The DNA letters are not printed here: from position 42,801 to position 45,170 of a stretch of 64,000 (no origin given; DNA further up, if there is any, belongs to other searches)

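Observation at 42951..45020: Solitary giant flagellin (689 aa) with a beta-helix-like central domain and GC-rich coding segments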

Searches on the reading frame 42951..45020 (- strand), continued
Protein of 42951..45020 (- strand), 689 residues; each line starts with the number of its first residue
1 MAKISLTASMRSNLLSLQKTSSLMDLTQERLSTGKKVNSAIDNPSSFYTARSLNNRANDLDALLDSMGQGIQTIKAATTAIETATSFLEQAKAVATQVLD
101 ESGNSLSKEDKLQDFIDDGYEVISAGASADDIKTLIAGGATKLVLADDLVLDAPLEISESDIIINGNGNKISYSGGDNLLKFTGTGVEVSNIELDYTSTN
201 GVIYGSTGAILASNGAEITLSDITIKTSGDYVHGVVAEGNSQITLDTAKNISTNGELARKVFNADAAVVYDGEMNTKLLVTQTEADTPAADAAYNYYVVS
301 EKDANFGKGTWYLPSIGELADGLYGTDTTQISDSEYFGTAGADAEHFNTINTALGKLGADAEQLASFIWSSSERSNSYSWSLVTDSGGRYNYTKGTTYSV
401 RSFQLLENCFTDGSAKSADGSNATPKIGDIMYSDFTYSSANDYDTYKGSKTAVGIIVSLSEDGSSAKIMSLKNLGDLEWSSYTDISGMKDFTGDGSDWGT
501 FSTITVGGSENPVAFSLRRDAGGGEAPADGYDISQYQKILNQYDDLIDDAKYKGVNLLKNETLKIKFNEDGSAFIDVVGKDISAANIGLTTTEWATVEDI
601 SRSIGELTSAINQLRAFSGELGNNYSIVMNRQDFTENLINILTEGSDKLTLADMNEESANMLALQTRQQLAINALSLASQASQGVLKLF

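Call 44: find_encoding_contigs(protein=P0002, flank=10000, max_places=2)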
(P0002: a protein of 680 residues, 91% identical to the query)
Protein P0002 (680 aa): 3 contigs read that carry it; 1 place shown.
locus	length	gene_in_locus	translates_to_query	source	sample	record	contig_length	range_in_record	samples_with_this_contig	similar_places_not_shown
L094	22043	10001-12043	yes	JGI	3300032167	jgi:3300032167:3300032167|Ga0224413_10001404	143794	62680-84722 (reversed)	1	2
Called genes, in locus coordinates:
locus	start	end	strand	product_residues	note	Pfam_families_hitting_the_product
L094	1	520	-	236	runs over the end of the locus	PF00696:AA_kinase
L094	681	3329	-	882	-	PF02861:Clp_N, PF00004:AAA, PF23569:NBD_SMAX1, PF17871:AAA_lid_9, PF00004:AAA, PF07724:AAA_2, PF07728:AAA_5, PF10431:ClpB_D2-small, +7 more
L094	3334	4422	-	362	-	PF00149:Metallophos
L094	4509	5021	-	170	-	PF13763:DUF4167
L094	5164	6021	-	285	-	PF17827:PrmC_N, PF05175:MTS, PF01170:UPF0020 (weak), PF13847:Methyltransf_31, PF08242:Methyltransf_12 (weak), PF13649:Methyltransf_25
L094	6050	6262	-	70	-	-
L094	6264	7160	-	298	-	PF04542:Sigma70_r2, PF04545:Sigma70_r4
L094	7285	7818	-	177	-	-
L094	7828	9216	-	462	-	PF01336:tRNA_anti-codon, PF00152:tRNA-synt_2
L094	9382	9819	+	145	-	PF05433:Rick_17kDa_Anti (weak)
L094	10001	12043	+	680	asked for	PF00669:Flagellin_N, PF00700:Flagellin_C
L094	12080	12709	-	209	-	PF00072:Response_reg, PF00196:GerE, PF08281:Sigma70_r4_2 (weak)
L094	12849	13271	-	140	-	PF00383:dCMP_cyt_deam_1, PF14437:MafB19-deam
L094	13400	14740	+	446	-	PF03952:Enolase_N, PF00113:Enolase_C, PF13378:MR_MLE_C (weak)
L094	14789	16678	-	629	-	PF13589:HATPase_c_3, PF02518:HATPase_c (weak), PF00183:HSP90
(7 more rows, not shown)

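Call 45: find_encoding_contigs(protein=P0004, flank=10000, max_places=1)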
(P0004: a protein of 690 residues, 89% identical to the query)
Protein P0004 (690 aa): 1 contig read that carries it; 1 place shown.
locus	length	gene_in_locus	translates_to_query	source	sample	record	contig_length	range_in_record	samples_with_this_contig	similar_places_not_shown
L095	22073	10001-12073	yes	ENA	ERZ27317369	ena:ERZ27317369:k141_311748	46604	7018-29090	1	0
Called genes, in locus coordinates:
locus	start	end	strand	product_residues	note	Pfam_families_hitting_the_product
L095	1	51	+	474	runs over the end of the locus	PF00224:PK, PF02887:PK_C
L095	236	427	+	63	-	-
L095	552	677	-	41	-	PF00444:Ribosomal_L36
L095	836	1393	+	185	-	-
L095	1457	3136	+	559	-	PF00005:ABC_tran, PF02463:SMC_N (faint), PF05783:DLIC (faint), PF13304:AAA_21 (faint), PF12848:ABC_tran_Xtn, PF00005:ABC_tran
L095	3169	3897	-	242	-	PF01510:Amidase_2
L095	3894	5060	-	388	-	PF27507:DjlA_TM (faint), PF05099:TerB, PF00226:DnaJ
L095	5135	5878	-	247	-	PF02578:Cu-oxidase_4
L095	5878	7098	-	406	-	PF01676:Metalloenzyme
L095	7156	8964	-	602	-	PF00009:GTP_EFTU, PF01926:MMR_HSR1 (faint), PF03144:GTP_EFTU_D2, PF14492:EFG_III (faint), PF00679:EFG_C, PF06421:LepA_C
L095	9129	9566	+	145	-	PF00583:Acetyltransf_1, PF13673:Acetyltransf_10, PF13508:Acetyltransf_7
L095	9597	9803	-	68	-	PF00313:CSD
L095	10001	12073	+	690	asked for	PF00669:Flagellin_N, PF00700:Flagellin_C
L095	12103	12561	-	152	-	PF03652:RuvX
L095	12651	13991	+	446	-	PF04052:TolB_N, PF00930:DPPIV_N (faint), PF26550:Tricorn_2nd, PF26549:Tricorn_N, PF07676:PD40, PF26550:Tricorn_2nd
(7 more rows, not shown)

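Call 46: find_encoding_contigs(protein=P0005, flank=10000, max_places=1)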
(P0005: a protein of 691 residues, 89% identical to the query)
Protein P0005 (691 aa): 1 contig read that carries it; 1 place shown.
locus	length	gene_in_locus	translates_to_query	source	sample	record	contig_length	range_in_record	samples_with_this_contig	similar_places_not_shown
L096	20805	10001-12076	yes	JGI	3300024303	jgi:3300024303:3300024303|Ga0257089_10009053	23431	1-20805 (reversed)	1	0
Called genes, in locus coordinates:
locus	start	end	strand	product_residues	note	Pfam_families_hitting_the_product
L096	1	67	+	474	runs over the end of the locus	PF00224:PK, PF02887:PK_C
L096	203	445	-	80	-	-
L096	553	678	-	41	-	PF00444:Ribosomal_L36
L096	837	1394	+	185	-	-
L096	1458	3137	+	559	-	PF00005:ABC_tran, PF00931:NB-ARC (faint), PF02463:SMC_N (faint), PF05783:DLIC (faint), PF13304:AAA_21 (faint), PF12848:ABC_tran_Xtn, PF00005:ABC_tran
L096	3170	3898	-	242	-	PF01510:Amidase_2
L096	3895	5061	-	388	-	PF27507:DjlA_TM (faint), PF05099:TerB, PF00226:DnaJ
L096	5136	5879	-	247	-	PF02578:Cu-oxidase_4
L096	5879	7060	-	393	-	PF01676:Metalloenzyme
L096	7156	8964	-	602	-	PF00009:GTP_EFTU, PF01926:MMR_HSR1 (faint), PF03144:GTP_EFTU_D2, PF14492:EFG_III (faint), PF00679:EFG_C, PF06421:LepA_C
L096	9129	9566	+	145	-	PF00583:Acetyltransf_1, PF13673:Acetyltransf_10, PF13508:Acetyltransf_7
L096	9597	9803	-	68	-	PF00313:CSD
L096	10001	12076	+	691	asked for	PF00669:Flagellin_N, PF00700:Flagellin_C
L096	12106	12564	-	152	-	PF03652:RuvX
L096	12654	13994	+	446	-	PF04052:TolB_N, PF00930:DPPIV_N (faint), PF26550:Tricorn_2nd, PF26549:Tricorn_N, PF07676:PD40, PF26550:Tricorn_2nd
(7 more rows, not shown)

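Call 51: find_homologous_proteins(query=A2, max_evalue=1e-30)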
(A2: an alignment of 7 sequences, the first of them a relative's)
Query A2 (7 sequences) (489 aa, profile of the alignment): 7724 proteins with E <= 1e-30 among 8000 candidates; the best 120 are listed.
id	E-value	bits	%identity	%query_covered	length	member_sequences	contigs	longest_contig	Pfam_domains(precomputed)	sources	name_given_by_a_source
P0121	3.0e-250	849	68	82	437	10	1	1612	PF00078.33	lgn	-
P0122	6.7e-249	844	68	82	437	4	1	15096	PF00078.33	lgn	-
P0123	5.0e-248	842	64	88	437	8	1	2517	PF00078.33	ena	-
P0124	7.4e-247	838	67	82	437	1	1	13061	PF00078.33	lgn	-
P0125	4.1e-245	832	73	82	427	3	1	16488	PF00078.33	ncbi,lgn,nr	ncbi:MAG: RNA-directed DNA polymerase [Alphaproteobacteria bacterium]|nr:RNA-directed DNA polymerase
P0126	3.9e-242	822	64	83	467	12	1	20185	PF00078.33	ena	-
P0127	2.3e-241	820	73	82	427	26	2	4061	PF00078.33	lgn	-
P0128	1.8e-239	813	100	88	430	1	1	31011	PF00078.33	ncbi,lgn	-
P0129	1.1e-237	807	64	83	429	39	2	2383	PF00078.33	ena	-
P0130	2.2e-233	793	68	87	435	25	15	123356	PF00078.33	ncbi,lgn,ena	-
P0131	2.7e-233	793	90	85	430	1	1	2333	PF00078.33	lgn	-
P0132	6.2e-233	792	64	83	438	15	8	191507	PF00078.33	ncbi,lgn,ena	-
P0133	2.9e-232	790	70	83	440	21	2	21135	PF00078.33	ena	-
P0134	9.6e-232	788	69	86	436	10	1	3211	PF00078.33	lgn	-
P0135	6.2e-231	785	70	82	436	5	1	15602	PF00078.33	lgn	-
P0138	4.3e-230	782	67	87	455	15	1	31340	PF00078.33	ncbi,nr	ncbi:MAG: hypothetical protein E7010_04145 [Alphaproteobacteria bacterium]|nr:hypothetical protein [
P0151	5.4e-223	759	63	85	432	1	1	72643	PF00078.33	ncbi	-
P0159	3.3e-219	747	68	82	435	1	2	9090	PF00078.33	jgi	-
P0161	1.4e-218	744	63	87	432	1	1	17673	PF00078.33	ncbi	-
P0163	3.6e-218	743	63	87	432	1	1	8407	PF00078.33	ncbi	-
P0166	2.6e-216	737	59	99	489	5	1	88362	PF00078.33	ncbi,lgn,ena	-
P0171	1.1e-205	702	62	82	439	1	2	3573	PF00078.33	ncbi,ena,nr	ncbi:MAG: RNA-directed DNA polymerase [Alphaproteobacteria bacterium]|nr:RNA-directed DNA polymerase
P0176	4.3e-185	634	56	82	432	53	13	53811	PF00078.33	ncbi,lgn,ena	-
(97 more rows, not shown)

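Call 52: find_encoding_contigs(protein=P0159, flank=10000, max_places=4)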
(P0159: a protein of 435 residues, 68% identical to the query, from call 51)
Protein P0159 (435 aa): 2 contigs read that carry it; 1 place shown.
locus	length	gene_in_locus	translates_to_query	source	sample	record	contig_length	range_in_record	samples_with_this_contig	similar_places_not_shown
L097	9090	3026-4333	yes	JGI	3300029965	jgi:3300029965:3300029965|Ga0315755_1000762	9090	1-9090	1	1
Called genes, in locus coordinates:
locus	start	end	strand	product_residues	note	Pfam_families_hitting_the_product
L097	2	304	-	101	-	?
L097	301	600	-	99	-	PF01381:HTH_3 (weak)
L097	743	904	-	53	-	-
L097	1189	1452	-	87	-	-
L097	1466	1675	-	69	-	-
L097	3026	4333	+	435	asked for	PF00078:RVT_1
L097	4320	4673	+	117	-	PF22296:bAvd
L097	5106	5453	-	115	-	PF01541:GIY-YIG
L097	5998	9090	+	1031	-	?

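Call 57: list_cluster_members(proteins=[P0125, P0130, P0132, P0138, P0151, P0161, P0163, P0166, P0171, P0176])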
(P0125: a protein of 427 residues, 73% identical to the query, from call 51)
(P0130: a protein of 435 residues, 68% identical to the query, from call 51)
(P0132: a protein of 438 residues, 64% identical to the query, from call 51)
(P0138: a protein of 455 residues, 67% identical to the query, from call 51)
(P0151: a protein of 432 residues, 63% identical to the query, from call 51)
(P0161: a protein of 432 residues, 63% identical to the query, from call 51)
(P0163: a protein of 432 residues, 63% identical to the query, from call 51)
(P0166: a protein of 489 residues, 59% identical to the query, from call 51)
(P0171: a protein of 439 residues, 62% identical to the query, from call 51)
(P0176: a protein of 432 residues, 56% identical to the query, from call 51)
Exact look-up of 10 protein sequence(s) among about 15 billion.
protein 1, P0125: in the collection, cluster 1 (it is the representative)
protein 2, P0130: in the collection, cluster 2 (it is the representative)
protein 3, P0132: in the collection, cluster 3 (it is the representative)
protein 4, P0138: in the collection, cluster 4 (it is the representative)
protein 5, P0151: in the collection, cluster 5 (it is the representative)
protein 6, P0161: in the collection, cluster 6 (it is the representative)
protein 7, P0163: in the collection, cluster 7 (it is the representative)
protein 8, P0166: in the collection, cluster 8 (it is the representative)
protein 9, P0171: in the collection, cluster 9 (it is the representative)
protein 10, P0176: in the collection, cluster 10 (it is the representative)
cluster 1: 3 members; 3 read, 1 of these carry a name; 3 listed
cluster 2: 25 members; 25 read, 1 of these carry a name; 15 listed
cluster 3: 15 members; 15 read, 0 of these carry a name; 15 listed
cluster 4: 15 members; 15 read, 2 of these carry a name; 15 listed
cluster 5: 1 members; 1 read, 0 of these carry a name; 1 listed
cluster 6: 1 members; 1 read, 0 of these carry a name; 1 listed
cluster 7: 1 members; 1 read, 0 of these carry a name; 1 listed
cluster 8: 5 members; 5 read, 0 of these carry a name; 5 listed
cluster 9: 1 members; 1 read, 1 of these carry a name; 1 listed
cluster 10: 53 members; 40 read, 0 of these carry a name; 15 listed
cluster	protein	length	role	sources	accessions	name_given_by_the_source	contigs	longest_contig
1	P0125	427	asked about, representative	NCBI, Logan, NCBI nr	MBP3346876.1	MAG: RNA-directed DNA polymerase [Alphaproteobacteria bacterium] | RNA-directed DNA polymerase [Alphaproteobacteria bacterium]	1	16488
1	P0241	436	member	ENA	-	-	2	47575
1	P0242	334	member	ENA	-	-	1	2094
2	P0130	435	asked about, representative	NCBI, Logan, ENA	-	-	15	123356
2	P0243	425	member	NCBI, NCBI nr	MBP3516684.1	MAG: hypothetical protein J6K65_10780, partial [Alphaproteobacteria bacterium] | hypothetical protein [Alphaproteobacteria bacterium]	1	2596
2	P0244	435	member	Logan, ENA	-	-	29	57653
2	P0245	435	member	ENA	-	-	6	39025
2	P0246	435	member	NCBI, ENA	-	-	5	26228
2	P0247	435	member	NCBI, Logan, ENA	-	-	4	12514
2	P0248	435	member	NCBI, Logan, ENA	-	-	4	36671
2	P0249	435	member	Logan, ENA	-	-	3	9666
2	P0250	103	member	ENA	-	-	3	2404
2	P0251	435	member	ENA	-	-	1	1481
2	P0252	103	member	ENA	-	-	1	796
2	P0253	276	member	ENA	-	-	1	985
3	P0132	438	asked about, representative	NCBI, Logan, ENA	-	-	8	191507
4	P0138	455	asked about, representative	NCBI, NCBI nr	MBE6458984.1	MAG: hypothetical protein E7010_04145 [Alphaproteobacteria bacterium] | hypothetical protein [Alphaproteobacteria bacterium]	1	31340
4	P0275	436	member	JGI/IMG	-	-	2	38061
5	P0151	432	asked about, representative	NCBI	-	-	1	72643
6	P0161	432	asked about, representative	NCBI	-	-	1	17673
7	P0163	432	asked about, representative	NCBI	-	-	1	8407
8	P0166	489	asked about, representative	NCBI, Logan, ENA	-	-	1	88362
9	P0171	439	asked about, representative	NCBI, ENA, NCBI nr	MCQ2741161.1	MAG: RNA-directed DNA polymerase [Alphaproteobacteria bacterium] | RNA-directed DNA polymerase [Alphaproteobacteria bacterium]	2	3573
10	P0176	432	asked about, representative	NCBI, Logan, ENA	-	-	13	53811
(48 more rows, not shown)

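Call 58: find_encoding_contigs(protein=P0275, flank=10000, max_places=3)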
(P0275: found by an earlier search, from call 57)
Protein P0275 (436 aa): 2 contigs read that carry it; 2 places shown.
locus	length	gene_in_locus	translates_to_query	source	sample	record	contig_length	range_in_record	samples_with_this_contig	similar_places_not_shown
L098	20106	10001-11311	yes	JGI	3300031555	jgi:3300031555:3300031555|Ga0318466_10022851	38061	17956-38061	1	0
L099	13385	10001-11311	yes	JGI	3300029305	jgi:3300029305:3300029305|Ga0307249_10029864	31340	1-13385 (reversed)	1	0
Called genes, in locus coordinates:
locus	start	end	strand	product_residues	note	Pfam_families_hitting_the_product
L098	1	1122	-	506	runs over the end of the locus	PF02689:Herpes_Helicase (faint), PF05970:PIF1, PF13245:AAA_19, PF13604:AAA_30, PF13401:AAA_22 (weak)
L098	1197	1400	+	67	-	PF04102:SlyX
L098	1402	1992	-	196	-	PF00300:His_Phos_1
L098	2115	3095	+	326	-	PF02016:Peptidase_S66, PF17676:Peptidase_S66C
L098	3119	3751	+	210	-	PF01351:RNase_HII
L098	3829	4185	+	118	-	-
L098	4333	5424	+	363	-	PF01555:N6_N4_Mtase, PF18755:RAMA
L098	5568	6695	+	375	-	PF02541:Ppx-GppA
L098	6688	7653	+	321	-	PF02541:Ppx-GppA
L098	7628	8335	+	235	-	PF01728:FtsJ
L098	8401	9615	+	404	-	PF01189:Methyltr_RsmB-F, PF13847:Methyltransf_31 (faint)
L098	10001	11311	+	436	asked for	PF00078:RVT_1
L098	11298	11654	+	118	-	PF22296:bAvd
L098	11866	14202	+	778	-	PF00669:Flagellin_N, PF20585:Pectate_lyase_5 (weak), PF07603:Lcl_C, PF00700:Flagellin_C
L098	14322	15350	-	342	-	PF00154:RecA_N, PF08423:Rad51, PF06745:ATPase, PF01637:ATPase_2 (weak), PF27531:MT3502_N (weak), PF21096:RecA_C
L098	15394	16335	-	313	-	PF03631:Virul_fac_BrkB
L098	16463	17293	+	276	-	PF23441:SDR (weak), PF00106:adh_short, PF13561:adh_short_C2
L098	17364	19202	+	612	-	PF01343:Peptidase_S49, PF00574:CLP_protease (faint), PF01972:SDH_protease (weak), PF25145:NfeD1b_N (weak), PF01343:Peptidase_S49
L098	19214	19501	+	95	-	PF02686:GatC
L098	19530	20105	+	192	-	?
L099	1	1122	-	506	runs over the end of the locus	PF02689:Herpes_Helicase (faint), PF05970:PIF1, PF13245:AAA_19, PF13604:AAA_30, PF13401:AAA_22 (weak)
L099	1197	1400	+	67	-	PF04102:SlyX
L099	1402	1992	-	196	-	PF00300:His_Phos_1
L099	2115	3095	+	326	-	PF02016:Peptidase_S66, PF17676:Peptidase_S66C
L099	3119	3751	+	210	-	PF01351:RNase_HII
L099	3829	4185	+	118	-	-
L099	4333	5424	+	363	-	PF01555:N6_N4_Mtase, PF18755:RAMA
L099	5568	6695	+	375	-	PF02541:Ppx-GppA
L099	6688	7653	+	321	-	PF02541:Ppx-GppA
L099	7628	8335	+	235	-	PF01728:FtsJ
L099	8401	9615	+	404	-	PF01189:Methyltr_RsmB-F, PF13847:Methyltransf_31 (faint)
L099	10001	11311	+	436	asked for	PF00078:RVT_1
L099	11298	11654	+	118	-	PF22296:bAvd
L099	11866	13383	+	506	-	?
